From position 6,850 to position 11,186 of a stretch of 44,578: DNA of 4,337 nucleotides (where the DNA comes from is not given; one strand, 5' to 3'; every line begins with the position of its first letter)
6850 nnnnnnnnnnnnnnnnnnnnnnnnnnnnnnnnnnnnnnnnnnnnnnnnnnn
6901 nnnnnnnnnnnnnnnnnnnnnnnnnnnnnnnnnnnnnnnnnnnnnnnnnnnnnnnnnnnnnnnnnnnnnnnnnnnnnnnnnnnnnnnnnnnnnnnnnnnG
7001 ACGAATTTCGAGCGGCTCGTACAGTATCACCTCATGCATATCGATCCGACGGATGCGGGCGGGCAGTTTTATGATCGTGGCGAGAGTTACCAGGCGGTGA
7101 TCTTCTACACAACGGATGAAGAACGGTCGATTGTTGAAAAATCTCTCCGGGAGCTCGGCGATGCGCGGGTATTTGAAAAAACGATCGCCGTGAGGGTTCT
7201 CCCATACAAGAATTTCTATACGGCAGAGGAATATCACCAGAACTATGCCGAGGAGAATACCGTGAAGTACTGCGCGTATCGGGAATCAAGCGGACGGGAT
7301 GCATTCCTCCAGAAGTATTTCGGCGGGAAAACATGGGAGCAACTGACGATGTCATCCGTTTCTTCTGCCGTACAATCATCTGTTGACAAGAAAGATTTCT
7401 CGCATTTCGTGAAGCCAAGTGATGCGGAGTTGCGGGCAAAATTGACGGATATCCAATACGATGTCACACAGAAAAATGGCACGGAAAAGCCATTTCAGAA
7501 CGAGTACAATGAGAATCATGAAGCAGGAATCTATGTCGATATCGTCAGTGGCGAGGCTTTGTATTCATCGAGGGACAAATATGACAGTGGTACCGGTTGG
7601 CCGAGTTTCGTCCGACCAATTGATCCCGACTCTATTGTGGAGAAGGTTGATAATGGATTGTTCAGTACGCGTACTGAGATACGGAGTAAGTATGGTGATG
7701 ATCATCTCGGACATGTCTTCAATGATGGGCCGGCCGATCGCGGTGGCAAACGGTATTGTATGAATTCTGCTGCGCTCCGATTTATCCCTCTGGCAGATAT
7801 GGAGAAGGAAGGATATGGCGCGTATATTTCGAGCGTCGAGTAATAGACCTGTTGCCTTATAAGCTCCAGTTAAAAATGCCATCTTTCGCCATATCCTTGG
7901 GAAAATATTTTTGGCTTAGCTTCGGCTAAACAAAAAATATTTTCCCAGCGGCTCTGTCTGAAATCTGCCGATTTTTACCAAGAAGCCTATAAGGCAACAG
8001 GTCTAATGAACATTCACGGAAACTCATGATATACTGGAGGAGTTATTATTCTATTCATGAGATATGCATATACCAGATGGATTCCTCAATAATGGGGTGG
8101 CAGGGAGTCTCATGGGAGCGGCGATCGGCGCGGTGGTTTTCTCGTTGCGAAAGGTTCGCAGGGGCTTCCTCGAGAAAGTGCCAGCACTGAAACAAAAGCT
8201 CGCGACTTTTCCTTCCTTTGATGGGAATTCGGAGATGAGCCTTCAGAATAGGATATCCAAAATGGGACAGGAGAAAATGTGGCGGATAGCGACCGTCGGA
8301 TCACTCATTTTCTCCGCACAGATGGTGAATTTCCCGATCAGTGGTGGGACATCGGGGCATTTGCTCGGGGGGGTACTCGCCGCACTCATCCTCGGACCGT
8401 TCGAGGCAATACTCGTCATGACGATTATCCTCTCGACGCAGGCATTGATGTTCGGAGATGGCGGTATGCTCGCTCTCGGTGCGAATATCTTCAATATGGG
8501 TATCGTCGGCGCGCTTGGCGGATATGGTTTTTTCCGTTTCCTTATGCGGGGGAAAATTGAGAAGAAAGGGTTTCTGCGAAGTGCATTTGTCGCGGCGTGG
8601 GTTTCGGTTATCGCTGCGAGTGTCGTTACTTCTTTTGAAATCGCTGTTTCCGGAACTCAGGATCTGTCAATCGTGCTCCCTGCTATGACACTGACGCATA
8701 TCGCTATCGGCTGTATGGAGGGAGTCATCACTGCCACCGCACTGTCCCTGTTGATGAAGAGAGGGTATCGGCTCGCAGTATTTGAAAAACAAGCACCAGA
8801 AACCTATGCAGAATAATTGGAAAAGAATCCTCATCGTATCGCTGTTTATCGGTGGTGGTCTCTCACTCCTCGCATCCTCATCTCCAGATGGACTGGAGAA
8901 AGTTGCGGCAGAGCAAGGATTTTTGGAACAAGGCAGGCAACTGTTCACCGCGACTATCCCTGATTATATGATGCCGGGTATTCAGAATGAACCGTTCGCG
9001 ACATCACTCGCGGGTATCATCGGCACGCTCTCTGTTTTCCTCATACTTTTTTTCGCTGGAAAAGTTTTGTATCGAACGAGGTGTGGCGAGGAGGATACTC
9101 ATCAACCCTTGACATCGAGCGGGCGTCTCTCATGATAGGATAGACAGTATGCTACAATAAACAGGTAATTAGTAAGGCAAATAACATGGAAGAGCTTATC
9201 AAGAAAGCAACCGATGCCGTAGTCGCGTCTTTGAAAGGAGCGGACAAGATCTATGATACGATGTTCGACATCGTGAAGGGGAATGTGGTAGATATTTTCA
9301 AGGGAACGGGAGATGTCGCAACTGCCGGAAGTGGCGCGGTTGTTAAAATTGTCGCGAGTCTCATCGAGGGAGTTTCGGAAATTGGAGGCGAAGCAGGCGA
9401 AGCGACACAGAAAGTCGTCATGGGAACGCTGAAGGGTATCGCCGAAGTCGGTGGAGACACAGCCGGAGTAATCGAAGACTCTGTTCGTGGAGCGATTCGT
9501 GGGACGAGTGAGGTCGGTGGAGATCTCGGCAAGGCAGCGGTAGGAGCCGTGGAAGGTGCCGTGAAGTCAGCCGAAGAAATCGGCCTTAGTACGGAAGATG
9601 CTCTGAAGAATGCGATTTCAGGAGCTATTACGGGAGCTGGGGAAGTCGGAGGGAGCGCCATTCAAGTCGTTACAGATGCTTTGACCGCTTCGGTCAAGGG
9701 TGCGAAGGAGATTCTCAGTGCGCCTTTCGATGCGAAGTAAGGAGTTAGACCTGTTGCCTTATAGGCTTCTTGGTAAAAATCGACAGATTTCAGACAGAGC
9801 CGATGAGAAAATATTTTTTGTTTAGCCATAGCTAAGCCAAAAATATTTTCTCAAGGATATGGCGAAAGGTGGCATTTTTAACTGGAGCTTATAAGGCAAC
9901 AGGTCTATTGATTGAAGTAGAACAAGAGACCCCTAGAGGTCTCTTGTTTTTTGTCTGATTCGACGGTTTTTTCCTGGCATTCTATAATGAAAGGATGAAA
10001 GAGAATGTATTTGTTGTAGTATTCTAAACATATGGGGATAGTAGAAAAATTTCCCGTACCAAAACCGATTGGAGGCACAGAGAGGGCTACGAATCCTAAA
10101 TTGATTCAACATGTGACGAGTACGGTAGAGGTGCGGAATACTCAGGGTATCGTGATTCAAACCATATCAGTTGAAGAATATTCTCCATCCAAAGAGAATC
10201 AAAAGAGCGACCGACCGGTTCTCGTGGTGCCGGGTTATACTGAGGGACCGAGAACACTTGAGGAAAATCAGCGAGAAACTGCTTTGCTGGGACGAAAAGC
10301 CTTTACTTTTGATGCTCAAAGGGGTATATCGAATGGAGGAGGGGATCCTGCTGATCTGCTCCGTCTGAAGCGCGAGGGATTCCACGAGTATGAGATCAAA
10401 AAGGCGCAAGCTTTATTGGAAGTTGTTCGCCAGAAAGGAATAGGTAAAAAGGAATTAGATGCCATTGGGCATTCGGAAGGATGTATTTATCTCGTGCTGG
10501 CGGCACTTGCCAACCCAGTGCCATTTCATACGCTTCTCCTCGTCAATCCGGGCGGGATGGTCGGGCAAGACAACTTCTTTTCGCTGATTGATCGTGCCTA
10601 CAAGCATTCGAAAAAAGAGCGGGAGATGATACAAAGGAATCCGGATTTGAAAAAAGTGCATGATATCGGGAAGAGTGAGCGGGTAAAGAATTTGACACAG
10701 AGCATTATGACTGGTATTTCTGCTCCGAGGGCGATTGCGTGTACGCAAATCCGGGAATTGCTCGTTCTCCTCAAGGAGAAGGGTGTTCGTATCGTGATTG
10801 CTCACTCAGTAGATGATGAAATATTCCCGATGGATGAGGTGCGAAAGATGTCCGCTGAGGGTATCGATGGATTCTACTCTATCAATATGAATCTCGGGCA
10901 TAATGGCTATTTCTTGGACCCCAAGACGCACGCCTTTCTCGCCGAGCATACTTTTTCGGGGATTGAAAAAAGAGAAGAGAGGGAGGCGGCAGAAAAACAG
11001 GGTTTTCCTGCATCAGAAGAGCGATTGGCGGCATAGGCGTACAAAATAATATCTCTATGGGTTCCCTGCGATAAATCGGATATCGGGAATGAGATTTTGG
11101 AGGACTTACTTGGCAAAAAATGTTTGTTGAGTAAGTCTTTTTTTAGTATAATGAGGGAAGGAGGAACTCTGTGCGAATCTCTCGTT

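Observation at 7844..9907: Two 162-bp foldback elements in inverted orientation bracket a 1.7-kb three-gene cassette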

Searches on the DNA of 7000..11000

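Call 14: search_rna_families(source=window, start=7000, end=11000, threshold=evalue, max_evalue=1)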
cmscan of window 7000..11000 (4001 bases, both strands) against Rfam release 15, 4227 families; matches with E-value up to 1: 5.
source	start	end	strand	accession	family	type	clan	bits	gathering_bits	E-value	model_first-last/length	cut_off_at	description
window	9745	9908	+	RF04156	MIR2670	Gene; miRNA;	-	30.2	117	0.0012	1-200/200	no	MIR2670 microRNA precursor family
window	7897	7948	-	RF04156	MIR2670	Gene; miRNA;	-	19.6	117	0.64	1-200/200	no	MIR2670 microRNA precursor family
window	7691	7739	+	RF01127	sR42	Gene; snRNA; snoRNA; CD-box;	-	18.9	38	0.25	1-63/63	no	Small nucleolar RNA sR42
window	10809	10860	+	RF01149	sR10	Gene; snRNA; snoRNA; CD-box;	-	18.2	45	0.22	1-54/54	no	Small nucleolar RNA sR10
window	10809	10860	+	RF01152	sR1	Gene; snRNA; snoRNA; CD-box;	-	17.5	45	0.28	1-57/57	no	Small nucleolar RNA sR1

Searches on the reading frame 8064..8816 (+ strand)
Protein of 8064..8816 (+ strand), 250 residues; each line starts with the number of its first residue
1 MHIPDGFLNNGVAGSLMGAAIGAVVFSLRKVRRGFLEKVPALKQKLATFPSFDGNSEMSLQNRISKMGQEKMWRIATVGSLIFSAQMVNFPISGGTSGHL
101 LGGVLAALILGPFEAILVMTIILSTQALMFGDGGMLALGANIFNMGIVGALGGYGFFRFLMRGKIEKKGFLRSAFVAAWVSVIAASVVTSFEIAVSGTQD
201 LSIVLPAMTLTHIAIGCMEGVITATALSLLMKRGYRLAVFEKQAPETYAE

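Call 10: search_protein_families(library=pfam, proteins=[window:8064-8816:+])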
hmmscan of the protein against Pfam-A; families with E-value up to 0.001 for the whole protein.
window:8064-8816:+ (250 aa): 1 family
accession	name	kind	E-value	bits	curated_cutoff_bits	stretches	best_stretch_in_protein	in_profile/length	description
PF01891.21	CbiM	-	2.3e-53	181.5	23.1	1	65-233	31-201/205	Cobalt uptake substrate-specific transmembrane region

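Call 27: find_encoding_contigs(protein=window:8064-8816:+, flank=6000, max_places=8)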
Protein window:8064-8816:+ (250 aa): 2 contigs read that carry it; 1 place shown.
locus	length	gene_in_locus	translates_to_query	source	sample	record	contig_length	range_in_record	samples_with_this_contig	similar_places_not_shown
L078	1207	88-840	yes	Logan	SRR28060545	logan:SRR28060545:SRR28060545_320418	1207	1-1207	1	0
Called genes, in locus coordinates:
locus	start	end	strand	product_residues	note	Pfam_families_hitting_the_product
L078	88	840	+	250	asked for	PF01891:CbiM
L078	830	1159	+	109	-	PF13190:PDGLE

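Call 32: find_homologous_proteins(query=window:8064-8816:+, max_evalue=1e-30)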
Query window:8064-8816:+ (250 aa): 4872 proteins with E <= 1e-30 among 8000 candidates; the best 120 are listed.
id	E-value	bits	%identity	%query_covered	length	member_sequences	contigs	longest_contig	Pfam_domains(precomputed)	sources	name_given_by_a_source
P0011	3.3e-150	516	98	100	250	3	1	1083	PF01891.22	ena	-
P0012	7.0e-134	463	88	99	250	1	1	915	PF01891.22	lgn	-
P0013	1.7e-133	461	86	100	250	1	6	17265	PF01891.22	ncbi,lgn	-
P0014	1.7e-130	452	85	100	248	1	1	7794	PF01891.22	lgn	-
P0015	9.0e-123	426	80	100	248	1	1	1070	PF01891.22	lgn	-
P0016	2.8e-122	425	80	100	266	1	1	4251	PF01891.22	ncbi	-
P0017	2.8e-120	418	79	97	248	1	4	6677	PF01891.22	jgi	jgi:cobalt/nickel transport system permease protein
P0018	1.7e-116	406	77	100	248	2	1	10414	PF01891.22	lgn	-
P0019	4.9e-115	401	76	100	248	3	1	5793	PF01891.22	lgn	-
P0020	5.9e-114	397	74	100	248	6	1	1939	PF01891.22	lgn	-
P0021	2.5e-113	395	75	100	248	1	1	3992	PF01891.22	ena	-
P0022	3.9e-112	392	75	100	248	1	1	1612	PF01891.22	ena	-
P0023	3.3e-110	385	74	100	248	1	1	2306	PF01891.22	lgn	-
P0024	8.7e-109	381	72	100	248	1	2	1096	PF01891.22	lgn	-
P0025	1.2e-108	380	72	100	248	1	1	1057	PF01891.22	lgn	-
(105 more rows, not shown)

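Call 33: find_encoding_contigs(protein=P0013, flank=7000, max_places=4)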
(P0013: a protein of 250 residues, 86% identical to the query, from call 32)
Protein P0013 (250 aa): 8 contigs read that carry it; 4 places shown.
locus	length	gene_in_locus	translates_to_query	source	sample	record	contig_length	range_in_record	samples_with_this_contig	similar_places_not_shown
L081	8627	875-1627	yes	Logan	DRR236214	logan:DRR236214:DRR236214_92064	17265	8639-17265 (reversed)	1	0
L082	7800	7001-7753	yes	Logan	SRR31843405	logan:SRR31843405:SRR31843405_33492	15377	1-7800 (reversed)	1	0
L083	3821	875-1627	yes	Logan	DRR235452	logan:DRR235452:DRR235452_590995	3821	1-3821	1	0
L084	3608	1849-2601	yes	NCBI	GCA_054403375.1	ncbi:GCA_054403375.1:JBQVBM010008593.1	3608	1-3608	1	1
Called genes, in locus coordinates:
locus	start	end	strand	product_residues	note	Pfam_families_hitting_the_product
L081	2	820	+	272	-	?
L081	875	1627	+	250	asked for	PF01891:CbiM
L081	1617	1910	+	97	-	PF13190:PDGLE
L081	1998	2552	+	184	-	-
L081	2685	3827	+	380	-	-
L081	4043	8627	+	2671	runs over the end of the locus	PF25210:Kelch_FKB95 (faint), PF01344:Kelch_1 (faint), PF07646:Kelch_2 (faint), PF24996:NANM (faint), PF00041:fn3 (faint), PF13964:Beta-prop_Calicin (weak)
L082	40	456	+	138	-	PF08327:AHSA1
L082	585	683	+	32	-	-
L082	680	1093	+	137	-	-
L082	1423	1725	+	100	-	-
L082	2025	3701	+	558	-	PF00682:HMGL-like, PF22615:IPMS_D2, PF08502:LeuA_dimer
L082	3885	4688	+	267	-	PF12146:Hydrolase_4 (faint), PF12697:Abhydrolase_6 (weak)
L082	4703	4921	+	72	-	-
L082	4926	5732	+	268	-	-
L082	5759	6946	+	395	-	PF01625:PMSR, PF01641:SelR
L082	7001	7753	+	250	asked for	PF01891:CbiM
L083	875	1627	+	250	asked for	PF01891:CbiM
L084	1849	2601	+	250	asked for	PF01891:CbiM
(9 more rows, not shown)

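Call 34: find_encoding_contigs(protein=P0014, flank=7000, max_places=3)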
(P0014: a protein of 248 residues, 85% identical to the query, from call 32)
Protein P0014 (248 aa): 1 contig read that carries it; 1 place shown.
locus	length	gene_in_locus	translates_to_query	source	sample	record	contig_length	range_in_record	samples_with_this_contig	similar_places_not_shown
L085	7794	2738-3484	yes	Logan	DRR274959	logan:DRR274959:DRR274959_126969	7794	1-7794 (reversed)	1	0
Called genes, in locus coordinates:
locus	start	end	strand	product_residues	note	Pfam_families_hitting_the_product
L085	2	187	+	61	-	?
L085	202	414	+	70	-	-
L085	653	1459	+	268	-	-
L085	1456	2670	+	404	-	PF01625:PMSR, PF01641:SelR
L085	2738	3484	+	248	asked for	PF01891:CbiM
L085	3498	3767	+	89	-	PF13190:PDGLE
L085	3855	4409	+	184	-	-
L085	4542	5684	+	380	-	-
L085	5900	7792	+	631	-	?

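Call 35: find_encoding_contigs(protein=P0018, flank=7000, max_places=3)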
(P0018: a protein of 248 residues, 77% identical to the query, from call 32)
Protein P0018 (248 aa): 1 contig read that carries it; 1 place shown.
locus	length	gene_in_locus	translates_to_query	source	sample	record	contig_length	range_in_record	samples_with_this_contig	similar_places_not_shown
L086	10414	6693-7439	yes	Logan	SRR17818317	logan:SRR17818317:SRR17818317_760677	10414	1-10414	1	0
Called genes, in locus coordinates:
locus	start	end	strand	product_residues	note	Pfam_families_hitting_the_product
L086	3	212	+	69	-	?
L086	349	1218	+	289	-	PF05257:CHAP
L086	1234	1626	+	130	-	-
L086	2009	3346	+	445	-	PF00278:Orn_DAP_Arg_deC, PF02784:Orn_Arg_deC_N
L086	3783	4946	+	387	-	PF02661:Fic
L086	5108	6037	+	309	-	-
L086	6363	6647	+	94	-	PF12840:HTH_20, PF01022:HTH_5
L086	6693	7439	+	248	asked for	PF01891:CbiM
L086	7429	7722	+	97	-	PF13190:PDGLE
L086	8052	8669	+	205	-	PF00300:His_Phos_1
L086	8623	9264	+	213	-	PF01928:CYTH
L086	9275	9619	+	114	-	PF18728:HEPN_AbiV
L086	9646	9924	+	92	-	-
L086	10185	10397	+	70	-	PF12844:HTH_19, PF01381:HTH_3, PF13560:HTH_31 (weak)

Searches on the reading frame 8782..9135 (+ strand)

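Call 10: search_protein_families(library=pfam, proteins=[window:8782-9135:+])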
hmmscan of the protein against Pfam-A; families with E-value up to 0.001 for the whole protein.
window:8782-9135:+ (117 aa): 1 family
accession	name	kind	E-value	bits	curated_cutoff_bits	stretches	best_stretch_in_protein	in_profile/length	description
PF13190.11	PDGLE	-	5.5e-18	65.1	27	1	16-97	7-101/102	PDGLE domain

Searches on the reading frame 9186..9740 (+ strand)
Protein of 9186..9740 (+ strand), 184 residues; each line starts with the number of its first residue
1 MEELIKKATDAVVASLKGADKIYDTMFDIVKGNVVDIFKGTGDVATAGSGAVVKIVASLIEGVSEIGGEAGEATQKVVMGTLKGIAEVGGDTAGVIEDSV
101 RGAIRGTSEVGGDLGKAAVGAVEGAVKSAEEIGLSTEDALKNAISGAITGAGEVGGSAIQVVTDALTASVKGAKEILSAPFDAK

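Call 10: search_protein_families(library=pfam, proteins=[window:9186-9740:+])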
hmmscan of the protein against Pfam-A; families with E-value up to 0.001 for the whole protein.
window:9186-9740:+ (184 aa): 0 families

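Call 26: find_encoding_contigs(protein=window:9186-9740:+, flank=6000, max_places=8)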
Protein window:9186-9740:+ (184 aa): 2 contigs read that carry it; 1 place shown.
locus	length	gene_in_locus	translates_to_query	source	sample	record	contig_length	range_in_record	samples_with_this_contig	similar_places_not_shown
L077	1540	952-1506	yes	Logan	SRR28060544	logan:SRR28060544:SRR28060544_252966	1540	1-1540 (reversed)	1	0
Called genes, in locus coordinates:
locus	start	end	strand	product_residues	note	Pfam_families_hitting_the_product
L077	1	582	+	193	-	?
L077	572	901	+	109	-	PF13190:PDGLE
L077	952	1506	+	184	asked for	-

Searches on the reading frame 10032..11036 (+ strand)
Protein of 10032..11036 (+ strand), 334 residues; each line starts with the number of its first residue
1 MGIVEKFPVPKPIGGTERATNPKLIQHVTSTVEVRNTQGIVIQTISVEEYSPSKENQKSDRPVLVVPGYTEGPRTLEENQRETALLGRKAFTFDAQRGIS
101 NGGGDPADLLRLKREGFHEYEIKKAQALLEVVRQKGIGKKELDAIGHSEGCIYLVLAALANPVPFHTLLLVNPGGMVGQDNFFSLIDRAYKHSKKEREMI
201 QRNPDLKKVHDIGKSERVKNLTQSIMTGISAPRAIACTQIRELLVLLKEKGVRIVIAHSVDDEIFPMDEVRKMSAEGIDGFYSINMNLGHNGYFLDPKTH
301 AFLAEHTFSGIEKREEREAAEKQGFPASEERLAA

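Call 10: search_protein_families(library=pfam, proteins=[window:10032-11036:+])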
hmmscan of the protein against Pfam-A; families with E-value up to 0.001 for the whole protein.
window:10032-11036:+ (334 aa): 0 families

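Call 25: find_encoding_contigs(protein=window:10032-11036:+, flank=6000, max_places=8)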
Protein window:10032-11036:+ (334 aa): 2 contigs read that carry it; 2 places shown.
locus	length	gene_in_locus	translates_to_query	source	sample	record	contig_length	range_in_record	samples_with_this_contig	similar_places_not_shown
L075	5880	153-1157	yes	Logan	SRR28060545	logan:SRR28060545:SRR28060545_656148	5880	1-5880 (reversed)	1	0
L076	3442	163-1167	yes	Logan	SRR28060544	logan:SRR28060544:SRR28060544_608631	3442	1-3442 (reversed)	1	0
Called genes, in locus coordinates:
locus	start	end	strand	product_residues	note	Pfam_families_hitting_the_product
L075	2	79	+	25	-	?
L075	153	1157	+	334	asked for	-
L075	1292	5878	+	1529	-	?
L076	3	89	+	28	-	?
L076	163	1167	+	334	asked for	-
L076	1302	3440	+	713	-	?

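Call 28: find_homologous_proteins(query=window:10032-11036:+, max_evalue=1e-10)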
Query window:10032-11036:+ (334 aa): 10 proteins with E <= 1e-10 among 6245 candidates.
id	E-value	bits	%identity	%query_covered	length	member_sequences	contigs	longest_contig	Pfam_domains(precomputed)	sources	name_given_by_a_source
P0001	6.7e-206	701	95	100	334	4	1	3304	-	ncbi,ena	-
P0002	1.5e-86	309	52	96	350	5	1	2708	-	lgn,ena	-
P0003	3.1e-80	288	51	91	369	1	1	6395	PF00561.27,PF12146.16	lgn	-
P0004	7.1e-76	274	46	94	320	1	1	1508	PF00561.27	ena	-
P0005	1.8e-71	259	45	87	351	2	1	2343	-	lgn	-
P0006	1.4e-70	256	43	96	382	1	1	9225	-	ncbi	-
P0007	1.4e-68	250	46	87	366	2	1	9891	-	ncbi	-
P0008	2.7e-68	249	45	86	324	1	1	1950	PF00561.27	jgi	jgi:pimeloyl-ACP methyl ester carboxylesterase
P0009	4.0e-59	219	43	83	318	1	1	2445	PF00561.27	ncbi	-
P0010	3.3e-53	199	43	73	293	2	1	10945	-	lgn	-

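Call 29: find_encoding_contigs(protein=P0001, flank=8000, max_places=6)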
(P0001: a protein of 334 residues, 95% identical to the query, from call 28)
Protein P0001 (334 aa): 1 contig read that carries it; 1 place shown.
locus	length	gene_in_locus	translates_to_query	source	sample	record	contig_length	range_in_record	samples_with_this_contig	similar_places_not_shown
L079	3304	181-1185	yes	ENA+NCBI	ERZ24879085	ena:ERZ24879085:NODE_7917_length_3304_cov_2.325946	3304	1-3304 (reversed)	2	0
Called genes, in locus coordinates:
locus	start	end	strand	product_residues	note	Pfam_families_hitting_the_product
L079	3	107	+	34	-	?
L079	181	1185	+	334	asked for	-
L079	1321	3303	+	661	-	?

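Call 30: find_encoding_contigs(protein=P0003, flank=8000, max_places=4)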
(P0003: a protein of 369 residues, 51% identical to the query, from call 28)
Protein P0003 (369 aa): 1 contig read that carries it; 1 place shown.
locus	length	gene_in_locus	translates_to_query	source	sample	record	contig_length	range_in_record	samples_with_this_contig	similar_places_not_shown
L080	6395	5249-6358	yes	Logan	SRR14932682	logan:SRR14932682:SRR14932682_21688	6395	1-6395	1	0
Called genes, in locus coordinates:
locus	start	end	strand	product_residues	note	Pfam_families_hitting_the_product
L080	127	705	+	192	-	-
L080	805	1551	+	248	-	PF01145:Band_7, PF13421:Band_7_1 (weak)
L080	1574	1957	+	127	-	-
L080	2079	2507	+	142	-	PF01047:MarR, PF12802:MarR_2 (weak)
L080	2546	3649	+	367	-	PF04188:Mannosyl_trans2 (weak), PF09594:GT87 (weak)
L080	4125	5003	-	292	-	PF08443:RimK, PF07478:Dala_Dala_lig_C (faint)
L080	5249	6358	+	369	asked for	PF00561:Abhydrolase_1, PF12146:Hydrolase_4 (weak)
